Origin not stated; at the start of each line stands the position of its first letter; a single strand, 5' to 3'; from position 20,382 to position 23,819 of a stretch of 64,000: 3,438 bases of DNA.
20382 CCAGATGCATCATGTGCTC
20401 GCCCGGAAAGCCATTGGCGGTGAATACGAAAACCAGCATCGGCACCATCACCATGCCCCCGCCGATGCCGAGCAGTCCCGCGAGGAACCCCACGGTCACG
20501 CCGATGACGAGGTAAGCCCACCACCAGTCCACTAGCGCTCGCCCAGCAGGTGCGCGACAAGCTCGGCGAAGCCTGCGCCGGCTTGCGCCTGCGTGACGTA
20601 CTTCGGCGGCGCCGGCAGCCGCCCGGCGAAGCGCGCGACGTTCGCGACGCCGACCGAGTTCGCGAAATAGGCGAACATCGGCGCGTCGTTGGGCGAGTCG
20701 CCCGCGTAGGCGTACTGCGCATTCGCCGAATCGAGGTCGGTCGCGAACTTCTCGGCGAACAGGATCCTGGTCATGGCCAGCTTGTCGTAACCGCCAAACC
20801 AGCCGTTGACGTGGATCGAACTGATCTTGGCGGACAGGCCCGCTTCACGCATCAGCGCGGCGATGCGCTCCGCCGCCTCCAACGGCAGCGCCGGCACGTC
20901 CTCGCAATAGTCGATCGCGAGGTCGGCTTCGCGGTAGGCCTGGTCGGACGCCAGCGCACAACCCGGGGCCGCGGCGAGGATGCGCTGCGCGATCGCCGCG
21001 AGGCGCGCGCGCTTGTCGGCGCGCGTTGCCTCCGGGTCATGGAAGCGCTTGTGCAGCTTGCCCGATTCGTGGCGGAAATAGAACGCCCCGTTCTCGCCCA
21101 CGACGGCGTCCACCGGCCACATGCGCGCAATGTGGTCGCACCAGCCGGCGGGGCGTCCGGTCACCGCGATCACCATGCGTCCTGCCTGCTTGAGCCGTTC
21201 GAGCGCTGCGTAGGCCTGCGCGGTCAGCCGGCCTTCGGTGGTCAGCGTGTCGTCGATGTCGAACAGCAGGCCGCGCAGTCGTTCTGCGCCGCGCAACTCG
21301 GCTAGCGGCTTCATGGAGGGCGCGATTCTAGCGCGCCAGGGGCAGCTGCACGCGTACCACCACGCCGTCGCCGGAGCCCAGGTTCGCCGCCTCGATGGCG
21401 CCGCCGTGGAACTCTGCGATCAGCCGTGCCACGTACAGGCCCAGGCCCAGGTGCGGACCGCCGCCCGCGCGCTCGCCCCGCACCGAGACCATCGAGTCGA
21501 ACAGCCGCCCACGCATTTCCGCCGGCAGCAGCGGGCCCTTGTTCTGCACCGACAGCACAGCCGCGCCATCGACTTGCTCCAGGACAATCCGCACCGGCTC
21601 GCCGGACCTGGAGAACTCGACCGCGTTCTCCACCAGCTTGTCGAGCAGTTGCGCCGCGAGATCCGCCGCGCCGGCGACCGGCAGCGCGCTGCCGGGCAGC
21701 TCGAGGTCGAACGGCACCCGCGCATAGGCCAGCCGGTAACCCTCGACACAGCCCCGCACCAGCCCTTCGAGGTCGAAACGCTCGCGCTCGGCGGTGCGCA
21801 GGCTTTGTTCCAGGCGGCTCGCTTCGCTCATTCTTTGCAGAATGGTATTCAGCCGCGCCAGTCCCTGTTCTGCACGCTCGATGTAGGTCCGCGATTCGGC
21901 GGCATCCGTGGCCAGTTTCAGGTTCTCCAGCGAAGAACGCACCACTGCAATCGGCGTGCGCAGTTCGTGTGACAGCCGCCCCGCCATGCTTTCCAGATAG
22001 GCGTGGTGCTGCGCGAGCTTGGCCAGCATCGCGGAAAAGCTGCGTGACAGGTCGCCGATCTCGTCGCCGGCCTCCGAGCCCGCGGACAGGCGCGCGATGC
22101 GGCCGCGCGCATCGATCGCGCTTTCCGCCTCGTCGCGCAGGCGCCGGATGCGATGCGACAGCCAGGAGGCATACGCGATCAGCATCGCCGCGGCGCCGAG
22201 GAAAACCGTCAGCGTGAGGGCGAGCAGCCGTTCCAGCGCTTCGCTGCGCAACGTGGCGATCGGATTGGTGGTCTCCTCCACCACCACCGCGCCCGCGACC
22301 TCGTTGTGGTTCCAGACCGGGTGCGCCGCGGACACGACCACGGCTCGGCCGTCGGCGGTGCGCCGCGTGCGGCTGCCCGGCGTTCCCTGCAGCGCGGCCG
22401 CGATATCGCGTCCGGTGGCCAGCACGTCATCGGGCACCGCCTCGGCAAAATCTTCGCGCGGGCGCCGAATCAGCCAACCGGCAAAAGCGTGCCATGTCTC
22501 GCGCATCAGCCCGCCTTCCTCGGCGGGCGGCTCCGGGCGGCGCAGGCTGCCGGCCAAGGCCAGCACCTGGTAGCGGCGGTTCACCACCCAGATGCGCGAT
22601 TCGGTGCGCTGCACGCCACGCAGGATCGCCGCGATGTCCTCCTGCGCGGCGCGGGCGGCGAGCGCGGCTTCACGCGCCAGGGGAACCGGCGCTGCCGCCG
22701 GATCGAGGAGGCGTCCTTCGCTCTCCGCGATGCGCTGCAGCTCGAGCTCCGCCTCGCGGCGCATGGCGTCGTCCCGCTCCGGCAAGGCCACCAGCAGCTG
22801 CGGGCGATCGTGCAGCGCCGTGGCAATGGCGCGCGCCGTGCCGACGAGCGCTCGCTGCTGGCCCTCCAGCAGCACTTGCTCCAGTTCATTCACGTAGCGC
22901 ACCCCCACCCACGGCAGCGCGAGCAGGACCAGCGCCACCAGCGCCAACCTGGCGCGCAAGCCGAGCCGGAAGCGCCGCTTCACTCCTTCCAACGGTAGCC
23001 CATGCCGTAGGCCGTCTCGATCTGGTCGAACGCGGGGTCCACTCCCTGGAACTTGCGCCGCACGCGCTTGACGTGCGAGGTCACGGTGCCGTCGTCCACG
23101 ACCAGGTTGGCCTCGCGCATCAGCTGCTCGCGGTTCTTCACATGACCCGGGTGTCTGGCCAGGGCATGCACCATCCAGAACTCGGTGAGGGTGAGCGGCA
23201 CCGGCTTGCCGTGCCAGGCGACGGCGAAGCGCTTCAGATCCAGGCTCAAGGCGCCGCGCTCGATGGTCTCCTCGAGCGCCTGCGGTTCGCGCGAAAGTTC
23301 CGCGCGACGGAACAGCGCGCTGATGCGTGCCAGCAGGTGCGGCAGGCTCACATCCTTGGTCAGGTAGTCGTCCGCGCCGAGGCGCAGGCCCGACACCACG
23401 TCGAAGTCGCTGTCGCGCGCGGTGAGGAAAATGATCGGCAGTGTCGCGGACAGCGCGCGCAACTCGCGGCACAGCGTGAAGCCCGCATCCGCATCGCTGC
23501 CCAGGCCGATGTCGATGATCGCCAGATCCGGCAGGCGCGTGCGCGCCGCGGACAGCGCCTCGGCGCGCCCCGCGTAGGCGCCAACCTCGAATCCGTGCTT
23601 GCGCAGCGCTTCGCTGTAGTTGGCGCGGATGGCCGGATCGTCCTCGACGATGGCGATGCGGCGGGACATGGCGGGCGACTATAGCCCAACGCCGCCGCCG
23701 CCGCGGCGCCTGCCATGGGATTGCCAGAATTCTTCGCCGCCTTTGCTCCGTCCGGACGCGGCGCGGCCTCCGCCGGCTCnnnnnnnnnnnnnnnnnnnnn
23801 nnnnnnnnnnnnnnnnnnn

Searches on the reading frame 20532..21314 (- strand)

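Call 55: search_protein_families(library=ncbifam, proteins=[window:20532-21314:-], max_evalue=0.00001)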
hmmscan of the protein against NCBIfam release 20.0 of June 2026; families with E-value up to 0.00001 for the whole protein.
window:20532-21314:- (260 aa): 8 families
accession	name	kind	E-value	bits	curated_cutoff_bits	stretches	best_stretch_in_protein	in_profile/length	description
TIGR01484.1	HAD-SF-IIB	subfamily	2.2e-19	70.4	41.8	1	16-222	2-220/221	HAD-IIB family hydrolase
NF002245.0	PRK01158.1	equivalog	2.8e-12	46.5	198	1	16-257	6-229/233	phosphoglycolate phosphatase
TIGR00099.1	Cof-subfamily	subfamily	5.8e-11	42.5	137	1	17-86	3-73/256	Cof-type HAD-IIB family hydrolase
TIGR01487.1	Pglycolate_arch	equivalog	3.4e-09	36.9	122.75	0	17-86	5-77/215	phosphoglycolate phosphatase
TIGR01482.1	SPP-subfamily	subfamily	4.8e-08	32.8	107.15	0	18-102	3-87/225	sucrose-phosphate phosphatase subfamily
NF045966.1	YcsE_rel_Pase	equivalog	2e-07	30.8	220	0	16-82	5-74/265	YcsE-related riboflavin metabolism phosphatase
TIGR01486.1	HAD-SF-IIB-MPGP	subfamily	3.3e-07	29.9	164.75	0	201-257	198-257/257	mannosyl-3-phosphoglycerate phosphatase family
TIGR01490.1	HAD-SF-IB-hyp1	subfamily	6.3e-06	26.6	98.3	0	28-110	86-165/202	HAD-IB family hydrolase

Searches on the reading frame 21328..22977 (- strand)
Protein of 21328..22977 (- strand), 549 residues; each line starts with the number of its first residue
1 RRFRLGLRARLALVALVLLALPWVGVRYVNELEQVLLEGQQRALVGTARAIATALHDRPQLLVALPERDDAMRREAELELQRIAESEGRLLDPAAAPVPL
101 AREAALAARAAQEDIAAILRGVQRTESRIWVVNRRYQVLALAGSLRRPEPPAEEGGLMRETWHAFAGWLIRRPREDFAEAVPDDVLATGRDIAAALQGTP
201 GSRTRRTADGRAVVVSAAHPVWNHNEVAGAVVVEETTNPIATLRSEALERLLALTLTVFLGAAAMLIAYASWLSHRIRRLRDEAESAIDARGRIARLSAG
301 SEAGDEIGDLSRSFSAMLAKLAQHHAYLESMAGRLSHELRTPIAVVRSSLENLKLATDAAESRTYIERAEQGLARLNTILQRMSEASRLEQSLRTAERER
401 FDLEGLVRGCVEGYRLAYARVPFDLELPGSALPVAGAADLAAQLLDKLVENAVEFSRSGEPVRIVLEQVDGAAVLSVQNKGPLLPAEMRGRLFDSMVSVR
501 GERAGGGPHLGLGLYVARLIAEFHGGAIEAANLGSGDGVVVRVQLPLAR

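Call 55: search_protein_families(library=ncbifam, proteins=[window:21328-22977:-], max_evalue=0.00001)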
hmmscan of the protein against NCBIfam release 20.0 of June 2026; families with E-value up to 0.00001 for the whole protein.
window:21328-22977:- (549 aa): 48 families (the best 25 are shown)
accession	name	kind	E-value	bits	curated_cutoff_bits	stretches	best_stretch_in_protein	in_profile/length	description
TIGR03785.1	marine_sort_HK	equivalog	6.7e-166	553.5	612.2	2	113-546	259-703/703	proteobacterial dedicated sortase system histidine kinase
NF008312.0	PRK11100.1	equivalog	7.4e-48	163.6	356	1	189-547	120-474/477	two-component system sensor histidine kinase CreC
NF058527.1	HistKinChvGCaul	equivalog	9.7e-42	143.4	740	1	189-541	170-523/535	two-component sensor histidine kinase ChvG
TIGR01386.1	cztS_silS_copS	subfamily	5.2e-32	111.4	292.55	1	205-532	120-445/457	heavy metal sensor histidine kinase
NF033092.0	HK_WalK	equivalog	1.2e-25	90.2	725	1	335-546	379-593/594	cell wall metabolism sensor histidine kinase WalK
NF012163.2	BaeS_SmeS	equivalog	1.7e-24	86.6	500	1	250-546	166-457/457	sensor histidine kinase efflux regulator BaeS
NF045900.1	HisKinCpxALeg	equivalog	2.4e-23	82.6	800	1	254-547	158-451/451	two-component system sensor histidine kinase CpxA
NF041735.1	hist_kin_RppB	equivalog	5.4e-22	78.2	400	1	335-546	223-438/438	two-component system sensor histidine kinase RppB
NF007837.0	PRK10549.1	equivalog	8.8e-22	77.4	603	1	254-548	170-459/466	envelope stress sensor histidine kinase BaeS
NF008468.0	PRK11360.1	equivalog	2.4e-21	75.8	646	1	331-548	400-609/616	two-component system sensor histidine kinase AtoS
TIGR02966.1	phoR_proteo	equivalog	1.1e-20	74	334.2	1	335-530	121-319/333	phosphate regulon sensor histidine kinase PhoR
NF008025.0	PRK10755.1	equivalog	1.5e-20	73.2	314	1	249-546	72-355/362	two-component system sensor histidine kinase PmrB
NF007898.0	PRK10604.1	equivalog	7e-19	68.3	478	1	304-545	188-421/433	two-component system sensor histidine kinase RstB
NF007007.0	PRK09470.1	equivalog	2.3e-18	66.3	486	1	237-548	156-460/463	envelope stress sensor histidine kinase CpxA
NF007793.0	PRK10490.1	equivalog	5.3e-18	64.4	1123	1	316-547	651-882/895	two-component system sensor histidine kinase KdpD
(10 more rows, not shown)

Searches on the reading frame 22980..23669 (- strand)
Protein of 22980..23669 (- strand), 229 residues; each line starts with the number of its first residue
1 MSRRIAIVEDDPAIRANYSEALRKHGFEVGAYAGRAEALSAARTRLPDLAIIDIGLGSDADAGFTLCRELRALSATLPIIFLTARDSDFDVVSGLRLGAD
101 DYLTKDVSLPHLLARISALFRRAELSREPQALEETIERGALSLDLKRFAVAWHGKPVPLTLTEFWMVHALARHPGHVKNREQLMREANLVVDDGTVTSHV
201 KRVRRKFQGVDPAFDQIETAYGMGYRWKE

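Call 4: search_protein_families(library=ncbifam, proteins=[window:22980-23669:-], max_evalue=0.001)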
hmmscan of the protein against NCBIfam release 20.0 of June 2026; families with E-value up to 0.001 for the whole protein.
window:22980-23669:- (229 aa): 76 families (the best 25 are shown)
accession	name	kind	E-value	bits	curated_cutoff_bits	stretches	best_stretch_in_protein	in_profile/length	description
TIGR03787.1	marine_sort_RR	equivalog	2.2e-113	377.4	335.7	1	3-228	1-226/227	proteobacterial dedicated sortase system response regulator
NF008296.0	PRK11083.1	equivalog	2.1e-48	164.7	273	1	3-227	4-225/228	two-component system response regulator CreB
TIGR02154.1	PhoB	equivalog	6.4e-43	146.7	296.2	1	1-227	1-225/226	phosphate regulon transcriptional regulator PhoB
NF007982.1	PRK10710.1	equivalog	2.6e-41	141.7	380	1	3-228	8-228/235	envelope stress response regulator BaeR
NF041733.1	resp_reg_CseB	equivalog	6.6e-41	140.2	350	1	4-228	2-227/228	two-component system response regulator CseB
NF040689.1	MtrAB_MtrA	equivalog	2.5e-37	128.4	300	1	5-226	1-217/219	MtrAB system response regulator MtrA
NF053854.1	RespRegPhoBBctds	equivalog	1.2e-36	126.2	270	1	5-227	1-224/225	two-component system response regulator PhoB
NF045944.1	ResRegRpaBCyano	equivalog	1.1e-35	123.1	330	1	7-227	2-227/229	response regulator transcription factor RpaB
NF040534.1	resp_reg_YycF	equivalog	1.7e-33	115.8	340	1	4-226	2-226/231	response regulator YycF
NF007546.0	PRK10161.1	equivalog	3.2e-32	111.9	471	1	1-227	1-225/229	phosphate response regulator transcription factor PhoB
NF007005.1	PRK09468.1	equivalog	3.5e-32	111.7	331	1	3-225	4-229/237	osmolarity response regulator transcription factor OmpR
NF033117.2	vanR_ACDEGLN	exception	1.5e-31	109.7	350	1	5-226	1-224/226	VanR-ABDEGLN family response regulator transcription factor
NF008034.0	PRK10766.1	equivalog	1.8e-31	109.5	275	1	1-225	1-224/231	two-component system response regulator TorR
NF041734.1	resp_reg_RppA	equivalog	2.4e-30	105.6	250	1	4-228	2-228/229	two-component system response regulator RppA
NF033120.0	vanR_FM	exception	1.7e-29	103.1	460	1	5-227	6-229/231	vancomycin resistance response regulator transcription factor, VanR-F/VanR-M family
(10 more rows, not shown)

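Call 5: search_protein_families(library=pfam, proteins=[window:22980-23669:-], max_evalue=0.001)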
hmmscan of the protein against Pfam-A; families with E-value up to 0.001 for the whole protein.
window:22980-23669:- (229 aa): 2 families
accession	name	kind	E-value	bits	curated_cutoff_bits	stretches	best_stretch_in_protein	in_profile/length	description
PF00072.30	Response_reg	-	3e-24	85.8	30.2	1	5-116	1-110/111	Response regulator receiver domain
PF00486.34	Trans_reg_C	-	1.7e-13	50.8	26.2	1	154-226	1-76/77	Transcriptional regulatory protein, C terminal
